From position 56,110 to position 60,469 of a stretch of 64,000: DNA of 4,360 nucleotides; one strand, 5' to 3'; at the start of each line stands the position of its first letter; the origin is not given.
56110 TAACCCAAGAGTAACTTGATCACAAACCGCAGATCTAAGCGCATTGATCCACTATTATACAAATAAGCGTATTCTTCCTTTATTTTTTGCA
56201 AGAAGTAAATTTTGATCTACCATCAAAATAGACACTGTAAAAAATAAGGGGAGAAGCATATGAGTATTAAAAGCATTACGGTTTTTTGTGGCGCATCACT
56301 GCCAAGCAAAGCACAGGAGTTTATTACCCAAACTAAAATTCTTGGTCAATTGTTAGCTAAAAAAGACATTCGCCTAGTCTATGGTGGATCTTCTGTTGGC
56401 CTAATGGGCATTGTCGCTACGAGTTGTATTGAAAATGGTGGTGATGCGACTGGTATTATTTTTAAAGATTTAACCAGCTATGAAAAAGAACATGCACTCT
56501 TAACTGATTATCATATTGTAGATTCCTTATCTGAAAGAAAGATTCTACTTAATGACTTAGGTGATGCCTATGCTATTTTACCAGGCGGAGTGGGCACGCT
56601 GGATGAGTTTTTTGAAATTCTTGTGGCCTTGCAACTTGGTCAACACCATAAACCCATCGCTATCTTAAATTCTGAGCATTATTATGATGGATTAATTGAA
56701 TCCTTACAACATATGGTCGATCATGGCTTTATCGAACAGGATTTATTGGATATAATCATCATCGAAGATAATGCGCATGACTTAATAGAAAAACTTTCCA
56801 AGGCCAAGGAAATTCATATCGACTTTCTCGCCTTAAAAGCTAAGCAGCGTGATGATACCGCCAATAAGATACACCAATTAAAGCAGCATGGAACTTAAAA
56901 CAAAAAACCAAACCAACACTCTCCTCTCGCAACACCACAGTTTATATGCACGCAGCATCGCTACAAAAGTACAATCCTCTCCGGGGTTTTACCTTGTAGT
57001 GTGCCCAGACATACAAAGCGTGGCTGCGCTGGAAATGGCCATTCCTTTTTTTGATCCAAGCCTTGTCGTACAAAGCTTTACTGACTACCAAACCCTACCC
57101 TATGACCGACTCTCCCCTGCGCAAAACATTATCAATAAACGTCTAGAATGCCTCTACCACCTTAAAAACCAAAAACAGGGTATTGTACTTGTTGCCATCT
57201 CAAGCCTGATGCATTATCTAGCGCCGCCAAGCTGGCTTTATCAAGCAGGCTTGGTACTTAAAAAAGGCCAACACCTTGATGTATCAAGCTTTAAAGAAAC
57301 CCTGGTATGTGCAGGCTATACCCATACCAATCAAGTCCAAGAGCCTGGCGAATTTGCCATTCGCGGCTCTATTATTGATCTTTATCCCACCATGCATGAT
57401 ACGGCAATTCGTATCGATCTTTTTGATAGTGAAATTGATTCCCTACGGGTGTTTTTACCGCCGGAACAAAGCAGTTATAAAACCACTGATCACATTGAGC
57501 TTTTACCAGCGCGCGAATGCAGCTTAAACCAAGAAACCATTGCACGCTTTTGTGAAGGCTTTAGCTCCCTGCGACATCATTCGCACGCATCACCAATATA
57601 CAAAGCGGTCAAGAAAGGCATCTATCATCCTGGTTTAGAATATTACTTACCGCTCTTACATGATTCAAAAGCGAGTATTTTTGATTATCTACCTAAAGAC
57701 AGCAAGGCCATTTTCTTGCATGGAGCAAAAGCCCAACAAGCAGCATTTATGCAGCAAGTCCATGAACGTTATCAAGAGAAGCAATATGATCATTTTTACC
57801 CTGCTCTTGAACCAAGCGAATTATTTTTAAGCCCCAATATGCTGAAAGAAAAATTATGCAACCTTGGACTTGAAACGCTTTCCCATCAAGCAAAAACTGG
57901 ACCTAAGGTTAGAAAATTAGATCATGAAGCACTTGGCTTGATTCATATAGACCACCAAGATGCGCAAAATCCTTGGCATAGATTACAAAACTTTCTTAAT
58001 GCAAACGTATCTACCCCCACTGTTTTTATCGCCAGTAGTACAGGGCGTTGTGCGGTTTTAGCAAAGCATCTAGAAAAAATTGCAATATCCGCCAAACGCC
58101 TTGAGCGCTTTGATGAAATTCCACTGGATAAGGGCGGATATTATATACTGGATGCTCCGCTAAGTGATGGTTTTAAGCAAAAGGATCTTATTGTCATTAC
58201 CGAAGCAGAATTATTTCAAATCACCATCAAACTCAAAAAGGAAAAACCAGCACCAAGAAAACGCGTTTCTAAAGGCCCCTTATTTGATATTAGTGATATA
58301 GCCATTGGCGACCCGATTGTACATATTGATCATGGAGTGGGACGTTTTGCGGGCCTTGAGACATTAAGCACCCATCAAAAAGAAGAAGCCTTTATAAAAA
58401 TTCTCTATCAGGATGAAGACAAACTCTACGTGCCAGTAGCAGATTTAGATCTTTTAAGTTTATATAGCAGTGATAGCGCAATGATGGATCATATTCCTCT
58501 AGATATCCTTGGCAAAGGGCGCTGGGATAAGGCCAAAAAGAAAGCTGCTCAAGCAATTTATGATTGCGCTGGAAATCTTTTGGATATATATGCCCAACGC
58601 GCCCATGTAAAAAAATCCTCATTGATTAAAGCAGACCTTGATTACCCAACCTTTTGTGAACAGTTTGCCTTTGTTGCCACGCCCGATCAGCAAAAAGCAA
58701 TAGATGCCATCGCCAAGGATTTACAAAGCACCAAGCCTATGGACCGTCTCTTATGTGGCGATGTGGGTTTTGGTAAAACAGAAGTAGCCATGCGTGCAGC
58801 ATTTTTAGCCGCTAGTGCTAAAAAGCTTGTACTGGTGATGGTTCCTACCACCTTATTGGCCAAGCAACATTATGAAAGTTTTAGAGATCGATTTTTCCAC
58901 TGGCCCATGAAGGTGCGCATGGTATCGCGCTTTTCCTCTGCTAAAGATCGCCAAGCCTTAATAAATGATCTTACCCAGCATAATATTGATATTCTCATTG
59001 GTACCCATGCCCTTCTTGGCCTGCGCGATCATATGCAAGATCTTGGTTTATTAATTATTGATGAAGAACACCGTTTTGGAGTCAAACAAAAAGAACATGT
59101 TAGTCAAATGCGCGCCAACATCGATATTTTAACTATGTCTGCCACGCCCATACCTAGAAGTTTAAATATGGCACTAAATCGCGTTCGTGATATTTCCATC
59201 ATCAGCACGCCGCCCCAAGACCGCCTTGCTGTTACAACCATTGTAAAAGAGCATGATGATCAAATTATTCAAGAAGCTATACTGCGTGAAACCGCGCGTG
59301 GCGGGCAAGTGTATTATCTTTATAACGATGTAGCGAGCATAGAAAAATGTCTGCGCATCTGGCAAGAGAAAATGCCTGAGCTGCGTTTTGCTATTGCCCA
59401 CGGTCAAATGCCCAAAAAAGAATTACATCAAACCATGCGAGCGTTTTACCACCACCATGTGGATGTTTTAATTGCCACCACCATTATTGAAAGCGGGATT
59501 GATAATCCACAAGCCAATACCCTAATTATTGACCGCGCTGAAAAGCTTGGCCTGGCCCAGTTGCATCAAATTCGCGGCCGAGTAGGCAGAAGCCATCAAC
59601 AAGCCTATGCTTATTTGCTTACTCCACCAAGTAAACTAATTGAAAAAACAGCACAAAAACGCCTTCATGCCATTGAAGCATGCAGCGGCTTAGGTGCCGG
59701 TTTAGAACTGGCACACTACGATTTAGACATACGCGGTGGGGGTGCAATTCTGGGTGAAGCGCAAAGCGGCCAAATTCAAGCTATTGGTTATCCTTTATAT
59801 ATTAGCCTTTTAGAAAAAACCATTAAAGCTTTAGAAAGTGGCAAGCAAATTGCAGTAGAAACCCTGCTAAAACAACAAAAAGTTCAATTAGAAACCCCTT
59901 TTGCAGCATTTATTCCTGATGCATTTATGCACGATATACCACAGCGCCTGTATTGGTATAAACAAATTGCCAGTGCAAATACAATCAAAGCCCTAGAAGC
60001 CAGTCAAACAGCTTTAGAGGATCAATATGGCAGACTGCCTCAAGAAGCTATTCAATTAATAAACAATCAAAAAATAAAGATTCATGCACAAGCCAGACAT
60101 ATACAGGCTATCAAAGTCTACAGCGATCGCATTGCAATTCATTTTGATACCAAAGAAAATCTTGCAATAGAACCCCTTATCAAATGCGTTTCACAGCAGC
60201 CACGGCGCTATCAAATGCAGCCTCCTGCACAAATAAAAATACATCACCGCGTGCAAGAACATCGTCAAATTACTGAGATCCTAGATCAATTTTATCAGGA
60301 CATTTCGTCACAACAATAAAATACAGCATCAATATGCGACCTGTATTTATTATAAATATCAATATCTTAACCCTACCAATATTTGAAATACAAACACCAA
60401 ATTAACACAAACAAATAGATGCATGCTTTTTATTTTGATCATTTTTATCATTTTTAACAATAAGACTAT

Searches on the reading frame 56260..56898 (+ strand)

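Call 77: search_protein_families(library=pfam, proteins=[window:56260-56898:+], max_evalue=0.001)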
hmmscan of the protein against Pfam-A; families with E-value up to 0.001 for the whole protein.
window:56260-56898:+ (212 aa): 2 families
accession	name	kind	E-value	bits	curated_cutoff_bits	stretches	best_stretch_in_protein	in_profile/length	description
PF03641.19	Lysine_decarbox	-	2.7e-34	118.6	27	1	49-179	1-131/131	Possible lysine decarboxylase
PF18306.6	LDcluster4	-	2.1e-10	40.9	26.3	1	17-140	13-125/151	SLOG cluster4 family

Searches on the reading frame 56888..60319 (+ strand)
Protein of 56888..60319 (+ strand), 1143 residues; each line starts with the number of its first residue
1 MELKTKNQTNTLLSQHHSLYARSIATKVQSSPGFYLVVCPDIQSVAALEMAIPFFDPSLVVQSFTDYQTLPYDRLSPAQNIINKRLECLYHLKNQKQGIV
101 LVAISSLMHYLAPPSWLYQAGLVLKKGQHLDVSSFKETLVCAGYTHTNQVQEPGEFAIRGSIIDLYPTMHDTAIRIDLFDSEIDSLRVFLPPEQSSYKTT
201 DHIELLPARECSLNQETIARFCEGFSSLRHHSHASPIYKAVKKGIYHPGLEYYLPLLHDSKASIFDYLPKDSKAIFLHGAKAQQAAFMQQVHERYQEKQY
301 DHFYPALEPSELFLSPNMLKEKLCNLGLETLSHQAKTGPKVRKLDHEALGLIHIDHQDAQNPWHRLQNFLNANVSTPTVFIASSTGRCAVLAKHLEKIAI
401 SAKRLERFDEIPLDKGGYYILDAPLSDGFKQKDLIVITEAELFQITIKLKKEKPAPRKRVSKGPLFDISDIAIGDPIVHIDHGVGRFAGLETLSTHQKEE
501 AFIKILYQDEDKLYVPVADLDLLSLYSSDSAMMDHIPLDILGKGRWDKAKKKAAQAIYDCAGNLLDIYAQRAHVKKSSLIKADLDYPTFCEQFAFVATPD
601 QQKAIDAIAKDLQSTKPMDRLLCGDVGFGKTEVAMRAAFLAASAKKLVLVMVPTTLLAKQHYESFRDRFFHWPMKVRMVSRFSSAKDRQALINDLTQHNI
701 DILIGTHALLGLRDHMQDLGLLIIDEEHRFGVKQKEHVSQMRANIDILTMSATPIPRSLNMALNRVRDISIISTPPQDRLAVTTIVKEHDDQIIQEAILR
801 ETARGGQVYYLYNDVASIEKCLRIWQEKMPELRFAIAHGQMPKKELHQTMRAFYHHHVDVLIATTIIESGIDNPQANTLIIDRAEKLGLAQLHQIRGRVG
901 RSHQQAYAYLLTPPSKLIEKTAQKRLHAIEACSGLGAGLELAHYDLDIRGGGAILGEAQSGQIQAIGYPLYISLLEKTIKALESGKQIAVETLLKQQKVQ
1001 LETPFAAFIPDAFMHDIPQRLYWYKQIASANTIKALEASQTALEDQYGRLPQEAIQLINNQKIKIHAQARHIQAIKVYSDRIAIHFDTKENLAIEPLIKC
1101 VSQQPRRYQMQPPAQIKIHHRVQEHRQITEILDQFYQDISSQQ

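Call 77: search_protein_families(library=pfam, proteins=[window:56888-60319:+], max_evalue=0.001)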
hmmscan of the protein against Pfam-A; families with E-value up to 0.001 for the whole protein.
window:56888-60319:+ (1143 aa): 8 families
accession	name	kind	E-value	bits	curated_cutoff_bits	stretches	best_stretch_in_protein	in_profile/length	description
PF00270.35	DEAD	-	1.3e-27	97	26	1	598-759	1-164/167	DEAD/DEAH box helicase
PF17757.6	UvrB_inter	-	7.5e-23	80.9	22.9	1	122-210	1-90/91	UvrB interaction domain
PF00271.37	Helicase_C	-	2.6e-20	73.2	23.5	1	795-902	7-109/110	Helicase conserved C-terminal domain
PF03461.20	TRCF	-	1.2e-18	67.6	25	1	1004-1094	2-92/95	TRCF domain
PF02559.22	CarD_TRCF_RID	-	1.5e-16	60.7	23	1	473-526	3-56/57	CarD-like/TRCF RID domain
PF04851.21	ResIII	-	1.5e-13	51.4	22.5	1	598-754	5-162/164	Type III restriction enzyme, res subunit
PF21132.2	MFD_D3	-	1.5e-08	34.9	21.8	1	374-442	5-73/73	MFD, D3 domain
PF22590.2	Cas3-like_C_2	-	0.00027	21.6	27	0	805-903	2-105/106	CRISPR-associated nuclease/helicase Cas3, C-terminal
